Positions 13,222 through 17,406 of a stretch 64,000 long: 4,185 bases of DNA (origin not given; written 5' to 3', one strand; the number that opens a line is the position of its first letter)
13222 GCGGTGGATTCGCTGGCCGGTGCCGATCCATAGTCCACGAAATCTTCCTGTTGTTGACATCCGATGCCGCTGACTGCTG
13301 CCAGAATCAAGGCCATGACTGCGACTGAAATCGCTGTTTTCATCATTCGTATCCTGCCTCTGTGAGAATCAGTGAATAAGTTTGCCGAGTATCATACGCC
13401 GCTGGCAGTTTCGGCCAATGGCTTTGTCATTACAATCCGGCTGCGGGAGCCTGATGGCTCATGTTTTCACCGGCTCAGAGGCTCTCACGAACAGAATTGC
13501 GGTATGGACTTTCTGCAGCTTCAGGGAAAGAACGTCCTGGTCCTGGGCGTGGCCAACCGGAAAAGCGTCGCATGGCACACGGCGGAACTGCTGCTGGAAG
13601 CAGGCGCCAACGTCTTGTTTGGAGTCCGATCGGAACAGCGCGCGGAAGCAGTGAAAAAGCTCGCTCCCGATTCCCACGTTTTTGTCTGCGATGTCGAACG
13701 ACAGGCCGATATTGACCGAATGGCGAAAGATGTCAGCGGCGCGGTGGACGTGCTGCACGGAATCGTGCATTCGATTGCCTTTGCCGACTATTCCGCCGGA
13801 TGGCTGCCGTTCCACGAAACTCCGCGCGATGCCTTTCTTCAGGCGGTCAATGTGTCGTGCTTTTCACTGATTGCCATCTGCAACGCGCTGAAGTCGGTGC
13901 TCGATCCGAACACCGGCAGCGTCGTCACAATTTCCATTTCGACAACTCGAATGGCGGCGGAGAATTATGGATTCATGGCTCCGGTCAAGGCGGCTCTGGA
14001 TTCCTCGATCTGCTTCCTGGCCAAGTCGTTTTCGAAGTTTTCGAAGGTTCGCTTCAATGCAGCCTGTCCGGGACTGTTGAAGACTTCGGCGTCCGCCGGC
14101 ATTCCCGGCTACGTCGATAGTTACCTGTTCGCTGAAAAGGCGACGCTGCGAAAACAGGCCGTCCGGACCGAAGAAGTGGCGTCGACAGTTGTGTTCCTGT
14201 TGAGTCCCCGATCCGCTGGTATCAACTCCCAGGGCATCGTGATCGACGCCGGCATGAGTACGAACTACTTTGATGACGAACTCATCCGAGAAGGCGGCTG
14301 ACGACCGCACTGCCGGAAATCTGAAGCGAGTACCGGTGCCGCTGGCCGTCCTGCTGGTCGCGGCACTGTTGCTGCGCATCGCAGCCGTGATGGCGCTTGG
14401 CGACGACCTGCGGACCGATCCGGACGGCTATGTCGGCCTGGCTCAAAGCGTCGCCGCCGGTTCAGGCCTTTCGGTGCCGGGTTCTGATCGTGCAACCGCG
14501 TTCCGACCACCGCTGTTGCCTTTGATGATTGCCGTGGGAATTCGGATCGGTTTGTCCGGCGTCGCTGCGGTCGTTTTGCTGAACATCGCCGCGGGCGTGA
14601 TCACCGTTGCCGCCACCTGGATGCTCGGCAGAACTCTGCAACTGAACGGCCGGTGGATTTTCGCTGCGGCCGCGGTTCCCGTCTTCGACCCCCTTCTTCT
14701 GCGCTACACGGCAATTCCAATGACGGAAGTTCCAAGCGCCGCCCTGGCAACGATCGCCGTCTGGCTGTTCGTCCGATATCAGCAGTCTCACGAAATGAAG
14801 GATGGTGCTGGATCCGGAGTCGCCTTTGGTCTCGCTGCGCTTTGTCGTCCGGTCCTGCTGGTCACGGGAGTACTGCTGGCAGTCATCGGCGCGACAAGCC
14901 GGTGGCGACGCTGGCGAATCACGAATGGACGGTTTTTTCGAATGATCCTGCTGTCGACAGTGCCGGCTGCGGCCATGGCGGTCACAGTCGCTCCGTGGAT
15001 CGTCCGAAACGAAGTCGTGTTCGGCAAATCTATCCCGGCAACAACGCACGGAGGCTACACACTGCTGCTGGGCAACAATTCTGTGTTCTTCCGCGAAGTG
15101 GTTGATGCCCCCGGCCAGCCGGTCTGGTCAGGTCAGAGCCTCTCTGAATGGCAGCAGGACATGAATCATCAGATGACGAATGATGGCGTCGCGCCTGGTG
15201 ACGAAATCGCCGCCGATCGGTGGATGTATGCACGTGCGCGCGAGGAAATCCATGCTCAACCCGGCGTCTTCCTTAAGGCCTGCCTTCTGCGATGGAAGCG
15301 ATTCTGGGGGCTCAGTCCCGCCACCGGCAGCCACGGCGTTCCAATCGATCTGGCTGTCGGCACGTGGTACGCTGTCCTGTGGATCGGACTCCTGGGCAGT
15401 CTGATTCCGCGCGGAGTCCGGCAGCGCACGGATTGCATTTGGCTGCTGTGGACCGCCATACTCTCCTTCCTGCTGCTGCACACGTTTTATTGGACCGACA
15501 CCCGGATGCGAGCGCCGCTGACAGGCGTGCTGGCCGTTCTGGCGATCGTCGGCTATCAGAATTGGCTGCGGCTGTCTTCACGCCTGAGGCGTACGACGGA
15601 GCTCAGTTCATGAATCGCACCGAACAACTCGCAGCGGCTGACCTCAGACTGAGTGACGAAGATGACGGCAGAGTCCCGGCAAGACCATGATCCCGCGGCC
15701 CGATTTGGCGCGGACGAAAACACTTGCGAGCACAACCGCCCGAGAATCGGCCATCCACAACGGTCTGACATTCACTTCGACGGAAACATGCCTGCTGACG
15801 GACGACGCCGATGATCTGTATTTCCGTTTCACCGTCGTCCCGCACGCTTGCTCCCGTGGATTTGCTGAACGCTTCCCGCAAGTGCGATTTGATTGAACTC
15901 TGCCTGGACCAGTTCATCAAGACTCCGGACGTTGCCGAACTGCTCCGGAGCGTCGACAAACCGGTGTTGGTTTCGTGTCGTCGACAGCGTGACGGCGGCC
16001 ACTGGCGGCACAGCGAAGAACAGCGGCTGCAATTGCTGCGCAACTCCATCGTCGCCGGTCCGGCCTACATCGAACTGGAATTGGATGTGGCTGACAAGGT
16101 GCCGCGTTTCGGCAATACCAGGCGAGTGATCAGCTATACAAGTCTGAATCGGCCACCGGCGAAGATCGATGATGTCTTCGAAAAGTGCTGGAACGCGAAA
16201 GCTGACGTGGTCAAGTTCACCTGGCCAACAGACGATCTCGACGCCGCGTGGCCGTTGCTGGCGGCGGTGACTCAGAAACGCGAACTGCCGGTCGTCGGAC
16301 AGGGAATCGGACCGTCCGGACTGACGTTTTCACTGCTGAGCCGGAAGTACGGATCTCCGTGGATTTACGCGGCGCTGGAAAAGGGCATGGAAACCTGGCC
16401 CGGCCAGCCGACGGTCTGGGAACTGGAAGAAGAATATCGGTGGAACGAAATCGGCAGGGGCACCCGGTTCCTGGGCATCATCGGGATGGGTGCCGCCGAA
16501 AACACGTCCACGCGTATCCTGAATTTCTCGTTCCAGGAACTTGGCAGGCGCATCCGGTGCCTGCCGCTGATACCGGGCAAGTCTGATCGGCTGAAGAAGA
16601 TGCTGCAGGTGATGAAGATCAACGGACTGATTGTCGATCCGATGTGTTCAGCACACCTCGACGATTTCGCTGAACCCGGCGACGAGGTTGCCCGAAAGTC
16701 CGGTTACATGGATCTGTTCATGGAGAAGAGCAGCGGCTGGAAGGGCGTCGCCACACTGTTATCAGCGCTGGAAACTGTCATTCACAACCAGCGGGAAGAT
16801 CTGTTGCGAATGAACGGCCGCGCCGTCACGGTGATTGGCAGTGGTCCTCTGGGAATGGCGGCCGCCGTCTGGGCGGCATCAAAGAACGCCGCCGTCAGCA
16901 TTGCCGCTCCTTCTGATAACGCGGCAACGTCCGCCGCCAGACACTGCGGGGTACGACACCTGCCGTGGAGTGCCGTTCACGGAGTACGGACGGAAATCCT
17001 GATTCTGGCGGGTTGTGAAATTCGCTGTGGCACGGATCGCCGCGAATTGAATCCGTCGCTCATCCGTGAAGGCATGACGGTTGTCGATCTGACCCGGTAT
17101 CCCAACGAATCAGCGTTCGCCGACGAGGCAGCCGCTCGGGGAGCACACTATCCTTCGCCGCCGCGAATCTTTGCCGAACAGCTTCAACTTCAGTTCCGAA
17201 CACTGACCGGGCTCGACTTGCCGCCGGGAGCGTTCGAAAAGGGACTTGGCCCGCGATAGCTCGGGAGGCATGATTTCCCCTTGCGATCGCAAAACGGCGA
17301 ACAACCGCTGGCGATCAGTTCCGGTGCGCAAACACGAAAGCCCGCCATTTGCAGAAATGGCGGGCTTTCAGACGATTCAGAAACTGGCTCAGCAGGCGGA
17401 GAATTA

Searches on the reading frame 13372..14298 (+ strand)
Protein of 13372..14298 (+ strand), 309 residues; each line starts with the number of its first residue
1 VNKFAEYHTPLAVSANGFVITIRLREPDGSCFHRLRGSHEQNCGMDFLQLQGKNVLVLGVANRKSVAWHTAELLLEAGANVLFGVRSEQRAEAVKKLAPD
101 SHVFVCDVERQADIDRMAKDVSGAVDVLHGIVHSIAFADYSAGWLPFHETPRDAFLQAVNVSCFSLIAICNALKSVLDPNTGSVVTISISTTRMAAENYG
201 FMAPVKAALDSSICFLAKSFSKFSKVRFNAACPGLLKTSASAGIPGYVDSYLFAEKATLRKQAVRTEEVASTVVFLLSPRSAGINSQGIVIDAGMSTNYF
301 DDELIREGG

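Call 26: search_protein_families(library=pfam, proteins=[window:13372-14298:+], max_evalue=0.001)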
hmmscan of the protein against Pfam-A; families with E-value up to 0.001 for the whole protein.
window:13372-14298:+ (309 aa): 2 families
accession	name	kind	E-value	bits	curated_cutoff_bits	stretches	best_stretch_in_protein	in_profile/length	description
PF13561.12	adh_short_C2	-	1.2e-55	189.1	27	1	59-296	1-236/236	Enoyl-(Acyl carrier protein) reductase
PF00106.31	adh_short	-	1.6e-15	57.5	26.6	1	55-241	3-187/195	short chain dehydrogenase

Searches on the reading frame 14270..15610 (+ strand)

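Call 26: search_protein_families(library=pfam, proteins=[window:14270-15610:+], max_evalue=0.001)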
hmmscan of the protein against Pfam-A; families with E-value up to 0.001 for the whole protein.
window:14270-15610:+ (447 aa): 1 family
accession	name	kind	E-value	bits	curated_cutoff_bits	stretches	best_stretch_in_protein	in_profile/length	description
PF13231.12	PMT_2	-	3.1e-10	40.9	26.1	1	79-231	2-152/160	Dolichyl-phosphate-mannose-protein mannosyltransferase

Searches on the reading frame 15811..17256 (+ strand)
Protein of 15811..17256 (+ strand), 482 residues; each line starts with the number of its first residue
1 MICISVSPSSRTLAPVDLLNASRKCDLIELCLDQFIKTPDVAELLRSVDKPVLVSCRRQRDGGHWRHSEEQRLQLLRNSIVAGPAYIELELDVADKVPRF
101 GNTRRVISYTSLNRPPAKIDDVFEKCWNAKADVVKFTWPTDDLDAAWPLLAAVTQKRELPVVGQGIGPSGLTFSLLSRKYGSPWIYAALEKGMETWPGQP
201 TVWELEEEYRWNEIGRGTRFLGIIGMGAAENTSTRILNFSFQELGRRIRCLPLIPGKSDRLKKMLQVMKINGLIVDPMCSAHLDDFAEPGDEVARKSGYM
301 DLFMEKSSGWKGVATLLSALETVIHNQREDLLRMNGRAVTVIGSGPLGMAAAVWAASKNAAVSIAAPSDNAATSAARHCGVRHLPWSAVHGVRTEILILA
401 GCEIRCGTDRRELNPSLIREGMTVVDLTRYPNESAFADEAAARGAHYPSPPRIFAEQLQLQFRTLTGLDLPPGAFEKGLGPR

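Call 26: search_protein_families(library=pfam, proteins=[window:15811-17256:+], max_evalue=0.001)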
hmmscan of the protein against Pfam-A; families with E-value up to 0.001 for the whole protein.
window:15811-17256:+ (482 aa): 1 family
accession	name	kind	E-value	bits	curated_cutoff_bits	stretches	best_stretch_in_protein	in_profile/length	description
PF01487.21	DHquinase_I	-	3.6e-34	119.3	22.2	1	3-207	1-228/230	Type I 3-dehydroquinase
